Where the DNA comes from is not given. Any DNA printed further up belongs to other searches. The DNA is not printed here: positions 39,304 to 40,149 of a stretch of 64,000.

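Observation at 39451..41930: Translationally coupled DUF262 + ABC-ATPase/TOPRIM (OLD-like) gene pair: candidate uncharacterised anti-phage module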

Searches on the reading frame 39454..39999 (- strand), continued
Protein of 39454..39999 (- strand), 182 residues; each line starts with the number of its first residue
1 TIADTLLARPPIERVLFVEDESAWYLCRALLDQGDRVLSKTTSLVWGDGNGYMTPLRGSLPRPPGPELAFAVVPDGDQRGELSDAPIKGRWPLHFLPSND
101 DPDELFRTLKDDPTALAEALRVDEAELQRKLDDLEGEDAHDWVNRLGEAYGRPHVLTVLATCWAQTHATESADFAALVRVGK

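Call 87: find_related_loci(query=A5, collection=viral_contigs, flank=6000)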
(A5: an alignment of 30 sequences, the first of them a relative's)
Query A5 (478 aa) in viral_contigs; peptide patterns used: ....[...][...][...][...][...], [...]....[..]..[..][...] (x = any residue, [..] = any of these).
600 stretches matched a pattern (row limit reached: there are more); 2 encode a relative of the query (tblastn E <= 1e-3); 2 distinct loci.
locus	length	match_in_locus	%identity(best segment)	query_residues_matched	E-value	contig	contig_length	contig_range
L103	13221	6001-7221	21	6-389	2e-12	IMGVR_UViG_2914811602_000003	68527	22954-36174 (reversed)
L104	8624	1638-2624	20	42-366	3e-6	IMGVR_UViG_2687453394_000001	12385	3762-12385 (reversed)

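Call 106: search_solved_structures(query=A5, max_evalue=0.01, show_alignments=4)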
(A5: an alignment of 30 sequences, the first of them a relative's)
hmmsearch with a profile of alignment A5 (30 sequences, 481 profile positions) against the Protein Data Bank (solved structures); distinct sequences matched with E-value up to 0.01: 211 (the best 60 are shown).
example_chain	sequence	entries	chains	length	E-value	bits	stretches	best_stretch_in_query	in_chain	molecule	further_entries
6p74_A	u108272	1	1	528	2.2e-18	69.5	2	225-293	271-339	Putative ATP-dependent endonuclease of the OLD family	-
8ee4_A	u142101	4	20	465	5.2e-16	61.7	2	221-285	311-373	PtuA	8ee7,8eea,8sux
22bu_B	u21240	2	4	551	2.3e-15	59.5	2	13-83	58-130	AAA family ATPase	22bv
9n69_A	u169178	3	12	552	3.7e-15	58.9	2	18-105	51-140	AAA family ATPase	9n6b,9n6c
22et_E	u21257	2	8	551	1.4e-14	56.9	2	13-83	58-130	PtuA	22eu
9vkz_A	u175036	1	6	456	4.1e-14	55.4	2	18-77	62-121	Retron Ec78 probable ATPase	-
9vh1_D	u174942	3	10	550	4.5e-14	55.3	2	18-77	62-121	Retron Ec78 probable ATPase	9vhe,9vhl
8ux9_B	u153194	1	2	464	1e-13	54.1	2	204-270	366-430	AriA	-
8v45_A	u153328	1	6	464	1e-13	54.1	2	204-270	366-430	AriA antitoxin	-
9kjx_B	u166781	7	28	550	2.1e-13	53.1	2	18-77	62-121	AAA family ATPase | Retron I-A effector PtuA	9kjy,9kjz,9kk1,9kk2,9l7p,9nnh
9e8z_C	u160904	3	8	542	3.9e-13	52.2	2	7-78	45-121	Retron Ec83 probable ATPase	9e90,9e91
9u9y_A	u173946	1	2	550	8.7e-13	51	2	18-77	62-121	AAA family ATPase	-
8v46_A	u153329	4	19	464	2.9e-12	49.3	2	22-69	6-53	AriA antitoxin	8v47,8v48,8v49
9nnb_C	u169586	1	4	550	5.7e-12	48.3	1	18-77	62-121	Retron I-A effector PtuA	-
9nnk_C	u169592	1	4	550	7e-12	48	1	18-77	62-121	Retreon I-A effector PtuA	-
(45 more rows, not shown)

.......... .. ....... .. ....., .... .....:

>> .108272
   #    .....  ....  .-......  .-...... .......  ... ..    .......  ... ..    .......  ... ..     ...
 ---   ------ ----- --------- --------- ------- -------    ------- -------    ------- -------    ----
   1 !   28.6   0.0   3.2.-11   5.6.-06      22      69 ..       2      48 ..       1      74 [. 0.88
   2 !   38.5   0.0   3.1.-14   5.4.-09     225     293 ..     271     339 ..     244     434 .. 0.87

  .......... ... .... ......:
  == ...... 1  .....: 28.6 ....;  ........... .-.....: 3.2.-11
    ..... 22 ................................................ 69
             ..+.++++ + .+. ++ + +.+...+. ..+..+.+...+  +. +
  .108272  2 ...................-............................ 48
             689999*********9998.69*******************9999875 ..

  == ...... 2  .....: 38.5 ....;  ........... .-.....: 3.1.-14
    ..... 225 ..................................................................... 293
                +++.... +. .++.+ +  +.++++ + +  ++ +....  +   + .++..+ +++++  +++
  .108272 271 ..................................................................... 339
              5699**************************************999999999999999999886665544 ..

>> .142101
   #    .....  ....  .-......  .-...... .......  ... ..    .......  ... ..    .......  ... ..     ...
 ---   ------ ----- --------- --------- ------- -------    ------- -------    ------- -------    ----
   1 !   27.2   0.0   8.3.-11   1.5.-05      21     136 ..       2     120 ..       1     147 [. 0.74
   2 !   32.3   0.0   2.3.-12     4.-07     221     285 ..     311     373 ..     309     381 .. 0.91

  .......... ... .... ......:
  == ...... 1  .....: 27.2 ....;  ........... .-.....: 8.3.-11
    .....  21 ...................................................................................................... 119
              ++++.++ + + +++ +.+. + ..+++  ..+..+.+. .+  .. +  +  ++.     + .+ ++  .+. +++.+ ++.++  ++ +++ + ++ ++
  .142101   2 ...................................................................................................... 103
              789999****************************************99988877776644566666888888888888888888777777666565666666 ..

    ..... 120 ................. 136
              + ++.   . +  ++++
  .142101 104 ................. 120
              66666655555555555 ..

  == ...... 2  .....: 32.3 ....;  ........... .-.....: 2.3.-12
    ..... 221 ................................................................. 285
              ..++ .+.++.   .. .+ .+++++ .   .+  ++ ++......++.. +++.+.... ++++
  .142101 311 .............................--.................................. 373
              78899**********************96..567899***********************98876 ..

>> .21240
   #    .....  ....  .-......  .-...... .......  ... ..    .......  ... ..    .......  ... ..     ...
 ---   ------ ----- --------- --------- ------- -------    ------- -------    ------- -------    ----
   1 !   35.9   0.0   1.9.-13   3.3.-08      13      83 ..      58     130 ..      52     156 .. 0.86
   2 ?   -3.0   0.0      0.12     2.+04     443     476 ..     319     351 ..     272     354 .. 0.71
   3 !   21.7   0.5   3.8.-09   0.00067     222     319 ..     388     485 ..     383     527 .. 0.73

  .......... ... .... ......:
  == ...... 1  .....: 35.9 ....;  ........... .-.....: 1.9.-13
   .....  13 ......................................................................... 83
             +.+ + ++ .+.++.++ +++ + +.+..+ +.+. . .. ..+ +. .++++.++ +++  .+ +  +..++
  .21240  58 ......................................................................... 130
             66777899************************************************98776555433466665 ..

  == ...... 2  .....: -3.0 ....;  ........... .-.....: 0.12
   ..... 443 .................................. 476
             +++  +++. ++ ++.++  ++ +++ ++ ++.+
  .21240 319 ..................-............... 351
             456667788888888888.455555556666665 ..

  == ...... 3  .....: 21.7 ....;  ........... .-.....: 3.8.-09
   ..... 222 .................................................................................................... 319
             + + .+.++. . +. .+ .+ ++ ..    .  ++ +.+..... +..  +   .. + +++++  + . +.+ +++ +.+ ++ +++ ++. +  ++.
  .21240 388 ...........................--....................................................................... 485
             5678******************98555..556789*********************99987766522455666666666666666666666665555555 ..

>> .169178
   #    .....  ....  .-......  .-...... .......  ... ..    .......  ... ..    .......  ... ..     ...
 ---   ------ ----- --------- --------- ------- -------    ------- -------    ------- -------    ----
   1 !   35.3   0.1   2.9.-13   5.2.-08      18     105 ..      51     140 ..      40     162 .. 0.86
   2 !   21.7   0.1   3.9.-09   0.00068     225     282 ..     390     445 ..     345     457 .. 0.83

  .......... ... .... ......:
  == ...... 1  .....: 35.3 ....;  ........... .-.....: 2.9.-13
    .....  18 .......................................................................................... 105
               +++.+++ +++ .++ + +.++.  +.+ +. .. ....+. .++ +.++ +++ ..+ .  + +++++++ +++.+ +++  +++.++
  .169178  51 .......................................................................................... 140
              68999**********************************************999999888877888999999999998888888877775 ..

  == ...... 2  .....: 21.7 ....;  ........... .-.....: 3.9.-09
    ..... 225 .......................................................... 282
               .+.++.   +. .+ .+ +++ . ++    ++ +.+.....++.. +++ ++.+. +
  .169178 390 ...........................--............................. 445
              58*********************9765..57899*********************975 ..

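Call 121: search_protein_families(library=phrogs, proteins=[P0408], max_evalue=0.001)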
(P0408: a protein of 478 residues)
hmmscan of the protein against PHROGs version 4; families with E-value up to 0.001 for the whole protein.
P0408 (478 aa): 10 families
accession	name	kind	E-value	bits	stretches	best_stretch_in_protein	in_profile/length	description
phrog_3940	-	unknown function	1.8e-27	97.4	1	160-395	190-438/537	-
phrog_4747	-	unknown function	8.3e-12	45.9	1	213-277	329-393/610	-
phrog_7507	-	unknown function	2.8e-09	37.8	1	206-274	395-461/483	-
phrog_9802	-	unknown function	4e-08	33.7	1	171-278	233-343/438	-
phrog_8323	-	unknown function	4.2e-07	29.9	1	215-273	319-375/623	-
phrog_5836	-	unknown function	8.8e-06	24.9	0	218-275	306-363/1071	-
phrog_8066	-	unknown function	8.1e-05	22.6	0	195-297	360-462/522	-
phrog_21420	-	unknown function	0.00036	20.1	0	217-267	525-574/654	-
phrog_14430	-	unknown function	0.00042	20.6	0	215-269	335-388/444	-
phrog_293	-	moron, auxiliary metabolic gene and host takeover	0.00062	18.8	0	44-68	165-189/1058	ABC transporter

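Call 126: search_protein_families(library=padloc, proteins=[L025:2955-4229:+, L033:669-1943:+, L036:3778-5001:+, L058:1-1233:+, L090:3799-5001:+, L083:2325-3641:+, L096:272-1609:+, L101:133-1569:+, L046:1491-2636:+, L030:3793-4923:+], max_evalue=1e-8)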
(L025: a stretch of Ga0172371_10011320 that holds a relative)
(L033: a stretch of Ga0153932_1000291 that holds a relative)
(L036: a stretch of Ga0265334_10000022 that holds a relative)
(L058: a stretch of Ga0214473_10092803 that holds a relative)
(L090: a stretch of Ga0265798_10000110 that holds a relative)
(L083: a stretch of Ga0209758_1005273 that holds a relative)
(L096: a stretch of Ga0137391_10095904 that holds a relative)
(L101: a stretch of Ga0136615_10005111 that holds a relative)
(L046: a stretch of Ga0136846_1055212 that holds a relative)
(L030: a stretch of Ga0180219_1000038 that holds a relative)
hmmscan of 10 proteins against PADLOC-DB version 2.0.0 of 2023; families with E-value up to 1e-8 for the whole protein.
L025:2955-4229:+ (425 aa): 2 families
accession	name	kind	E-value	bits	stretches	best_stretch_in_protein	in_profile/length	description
PDLC03877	NsnA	-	3.4e-34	116.7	1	28-223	49-241/385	-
PDLC04027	PD-T4-2_A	-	1.2e-15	55.4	1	39-221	47-235/363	-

L033:669-1943:+ (425 aa): 2 families
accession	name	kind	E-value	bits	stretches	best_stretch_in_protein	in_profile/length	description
PDLC03877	NsnA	-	1.2e-32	111.7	1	33-205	42-213/385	-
PDLC04027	PD-T4-2_A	-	1.8e-17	61.5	1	51-233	47-235/363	-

L036:3778-5001:+ (408 aa): 2 families
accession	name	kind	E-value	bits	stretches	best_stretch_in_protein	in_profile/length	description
PDLC03877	NsnA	-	2.9e-32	110.4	1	14-206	51-240/385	-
PDLC04027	PD-T4-2_A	-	3e-16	57.4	1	23-205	47-235/363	-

L058:1-1233:+ (411 aa): 2 families
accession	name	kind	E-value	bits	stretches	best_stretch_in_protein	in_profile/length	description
PDLC03877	NsnA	-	4.2e-32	109.9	1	8-207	45-241/385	-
PDLC04027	PD-T4-2_A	-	4.1e-16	57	1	23-206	47-236/363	-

L090:3799-5001:+ (401 aa): 2 families
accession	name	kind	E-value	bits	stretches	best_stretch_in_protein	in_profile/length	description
PDLC03877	NsnA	-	1.1e-34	118.4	1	3-208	45-247/385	-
PDLC04027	PD-T4-2_A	-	3.2e-22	77.1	1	18-291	47-330/363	-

L083:2325-3641:+ (439 aa): 3 families
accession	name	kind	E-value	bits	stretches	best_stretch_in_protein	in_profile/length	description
PDLC03877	NsnA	-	3.1e-31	107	1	23-280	40-301/385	-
PDLC04027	PD-T4-2_A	-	1.5e-16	58.4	1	37-274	41-285/363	-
PDLC03418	REase_II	-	2.4e-10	38.1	1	46-188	30-161/372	Type II restriction enzyme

L096:272-1609:+ (446 aa): 2 families
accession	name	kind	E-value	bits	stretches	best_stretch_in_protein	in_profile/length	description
PDLC03877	NsnA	-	1.6e-31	108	1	57-248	50-238/385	-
PDLC04027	PD-T4-2_A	-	1.1e-17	62.2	1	68-298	48-284/363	-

L101:133-1569:+ (479 aa): 3 families
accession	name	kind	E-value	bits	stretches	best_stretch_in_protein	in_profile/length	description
PDLC03877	NsnA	-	3.8e-32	110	1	91-292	43-242/385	-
PDLC04027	PD-T4-2_A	-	2.3e-15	54.5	1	102-337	41-283/363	-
PDLC03418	REase_II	-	1.4e-09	35.6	1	112-254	31-163/372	Type II restriction enzyme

L046:1491-2636:+ (382 aa): 3 families
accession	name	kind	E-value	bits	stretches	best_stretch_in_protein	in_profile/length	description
PDLC03877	NsnA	-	7.2e-33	112.4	1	12-208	50-244/385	-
PDLC04027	PD-T4-2_A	-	7.6e-16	56.1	1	23-210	48-242/363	-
PDLC03418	REase_II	-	7.2e-10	36.5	1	25-163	30-158/372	Type II restriction enzyme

L030:3793-4923:+ (377 aa): 3 families
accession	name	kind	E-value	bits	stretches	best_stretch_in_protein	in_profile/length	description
PDLC03877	NsnA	-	3.9e-34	116.6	1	9-231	51-273/385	-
PDLC04027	PD-T4-2_A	-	1e-14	52.4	1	20-222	49-258/363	-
PDLC03418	REase_II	-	5.5e-10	36.9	1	21-89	30-98/372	Type II restriction enzyme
